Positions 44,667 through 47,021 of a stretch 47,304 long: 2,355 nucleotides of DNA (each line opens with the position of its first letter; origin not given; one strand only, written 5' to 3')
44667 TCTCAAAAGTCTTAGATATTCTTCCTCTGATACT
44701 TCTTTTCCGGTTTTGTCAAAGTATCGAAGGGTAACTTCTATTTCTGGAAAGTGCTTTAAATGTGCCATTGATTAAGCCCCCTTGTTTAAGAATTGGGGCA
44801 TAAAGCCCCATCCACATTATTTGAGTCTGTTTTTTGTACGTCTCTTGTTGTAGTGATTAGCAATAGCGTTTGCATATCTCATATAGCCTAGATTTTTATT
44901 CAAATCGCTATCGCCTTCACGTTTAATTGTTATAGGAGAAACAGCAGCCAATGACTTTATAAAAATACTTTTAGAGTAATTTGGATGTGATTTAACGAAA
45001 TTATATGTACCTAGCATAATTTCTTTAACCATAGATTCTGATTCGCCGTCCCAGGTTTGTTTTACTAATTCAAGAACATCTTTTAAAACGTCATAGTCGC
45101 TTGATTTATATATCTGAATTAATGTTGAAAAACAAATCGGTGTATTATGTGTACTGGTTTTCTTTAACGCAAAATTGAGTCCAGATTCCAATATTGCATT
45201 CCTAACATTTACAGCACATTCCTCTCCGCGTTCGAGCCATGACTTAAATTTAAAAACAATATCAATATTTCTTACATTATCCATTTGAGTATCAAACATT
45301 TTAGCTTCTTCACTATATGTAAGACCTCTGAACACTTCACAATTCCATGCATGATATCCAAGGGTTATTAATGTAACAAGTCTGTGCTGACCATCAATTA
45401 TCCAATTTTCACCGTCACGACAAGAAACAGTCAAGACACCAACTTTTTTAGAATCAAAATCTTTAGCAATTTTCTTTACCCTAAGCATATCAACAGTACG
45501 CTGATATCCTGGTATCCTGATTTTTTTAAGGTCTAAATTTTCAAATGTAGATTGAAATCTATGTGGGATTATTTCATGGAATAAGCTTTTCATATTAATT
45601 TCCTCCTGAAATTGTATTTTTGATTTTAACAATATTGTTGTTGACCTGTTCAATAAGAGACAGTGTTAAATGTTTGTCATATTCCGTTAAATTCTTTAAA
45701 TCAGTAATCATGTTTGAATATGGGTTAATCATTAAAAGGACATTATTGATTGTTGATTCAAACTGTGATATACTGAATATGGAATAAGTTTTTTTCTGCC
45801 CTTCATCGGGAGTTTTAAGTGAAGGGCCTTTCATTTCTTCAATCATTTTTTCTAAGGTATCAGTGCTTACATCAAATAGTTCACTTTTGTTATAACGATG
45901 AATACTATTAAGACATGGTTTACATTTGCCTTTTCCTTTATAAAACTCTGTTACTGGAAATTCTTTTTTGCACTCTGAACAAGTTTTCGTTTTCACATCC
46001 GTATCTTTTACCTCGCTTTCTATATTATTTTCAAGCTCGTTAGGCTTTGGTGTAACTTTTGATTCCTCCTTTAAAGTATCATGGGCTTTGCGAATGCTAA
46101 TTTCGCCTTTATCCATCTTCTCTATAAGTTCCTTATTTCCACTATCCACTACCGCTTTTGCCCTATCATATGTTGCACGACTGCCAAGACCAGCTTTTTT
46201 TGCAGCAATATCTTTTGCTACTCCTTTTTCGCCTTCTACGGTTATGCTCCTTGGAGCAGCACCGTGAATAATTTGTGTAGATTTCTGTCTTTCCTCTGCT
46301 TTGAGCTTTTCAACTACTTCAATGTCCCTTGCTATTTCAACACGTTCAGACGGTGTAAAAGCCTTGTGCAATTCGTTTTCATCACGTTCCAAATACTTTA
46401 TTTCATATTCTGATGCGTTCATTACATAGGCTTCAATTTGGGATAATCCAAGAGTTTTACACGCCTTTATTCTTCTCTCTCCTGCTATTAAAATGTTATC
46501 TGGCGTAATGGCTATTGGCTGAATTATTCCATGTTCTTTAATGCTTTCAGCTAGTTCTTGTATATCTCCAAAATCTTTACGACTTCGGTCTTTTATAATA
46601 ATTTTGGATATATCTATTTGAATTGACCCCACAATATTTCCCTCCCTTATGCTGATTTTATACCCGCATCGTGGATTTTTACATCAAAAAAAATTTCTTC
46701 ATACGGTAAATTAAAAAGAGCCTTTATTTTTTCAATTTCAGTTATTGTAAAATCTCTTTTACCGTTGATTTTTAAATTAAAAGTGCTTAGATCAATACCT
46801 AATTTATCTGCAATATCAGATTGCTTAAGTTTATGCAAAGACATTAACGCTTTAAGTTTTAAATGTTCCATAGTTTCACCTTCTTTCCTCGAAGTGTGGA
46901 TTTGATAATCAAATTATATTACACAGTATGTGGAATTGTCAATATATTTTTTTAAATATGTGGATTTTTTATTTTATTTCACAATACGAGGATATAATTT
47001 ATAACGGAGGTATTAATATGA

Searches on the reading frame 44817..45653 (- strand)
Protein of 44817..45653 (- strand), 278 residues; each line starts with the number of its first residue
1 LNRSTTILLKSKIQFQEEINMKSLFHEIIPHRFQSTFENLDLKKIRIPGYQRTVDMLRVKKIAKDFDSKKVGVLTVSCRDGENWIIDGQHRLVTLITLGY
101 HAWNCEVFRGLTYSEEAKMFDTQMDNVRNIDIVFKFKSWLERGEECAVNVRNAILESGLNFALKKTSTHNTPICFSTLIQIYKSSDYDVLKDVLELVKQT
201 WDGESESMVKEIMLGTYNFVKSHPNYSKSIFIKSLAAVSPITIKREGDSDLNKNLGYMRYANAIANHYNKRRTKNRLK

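Call 54: search_protein_families(library=pfam, proteins=[window:44817-45653:-], max_evalue=0.01)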
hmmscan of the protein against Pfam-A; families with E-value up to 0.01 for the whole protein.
window:44817-45653:- (278 aa): 3 families
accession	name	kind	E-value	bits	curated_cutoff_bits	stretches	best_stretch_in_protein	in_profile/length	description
PF20188.4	DUF6551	-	3.9e-32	112.1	26.8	1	50-276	6-237/242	Family of unknown function (DUF6551)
PF03235.19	GmrSD_N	-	2e-05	25.2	33.2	1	43-231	11-154/199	GmrSD restriction endonuclease, N-terminal domain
PF25673.1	Terminase_7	-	0.002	18.6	27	1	176-221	55-102/139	Phage terminase small subunit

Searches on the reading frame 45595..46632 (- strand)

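Call 54: search_protein_families(library=pfam, proteins=[window:45595-46632:-], max_evalue=0.01)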
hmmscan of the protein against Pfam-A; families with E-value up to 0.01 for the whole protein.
window:45595-46632:- (345 aa): 1 family
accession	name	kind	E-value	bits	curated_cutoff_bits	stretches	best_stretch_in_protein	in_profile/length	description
PF02195.25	ParB_N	-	2.9e-11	43.7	26.3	1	16-78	19-85/95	ParB N-terminal domain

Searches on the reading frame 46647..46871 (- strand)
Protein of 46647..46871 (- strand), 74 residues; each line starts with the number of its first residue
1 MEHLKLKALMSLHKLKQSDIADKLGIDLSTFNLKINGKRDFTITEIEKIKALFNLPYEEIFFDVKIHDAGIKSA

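Call 54: search_protein_families(library=pfam, proteins=[window:46647-46871:-], max_evalue=0.01)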
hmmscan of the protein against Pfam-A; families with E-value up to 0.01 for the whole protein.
window:46647-46871:- (74 aa): 3 families
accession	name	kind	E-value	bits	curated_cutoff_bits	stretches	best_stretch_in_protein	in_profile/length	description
PF13443.12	HTH_26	-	5.9e-06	26.9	22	1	5-61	1-58/63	Cro/C1-type HTH DNA-binding domain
PF08667.16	BetR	-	9.4e-06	26.2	21.6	1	16-61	24-69/148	BetR domain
PF01381.28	HTH_3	-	0.00046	20.6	23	1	6-60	1-55/55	Helix-turn-helix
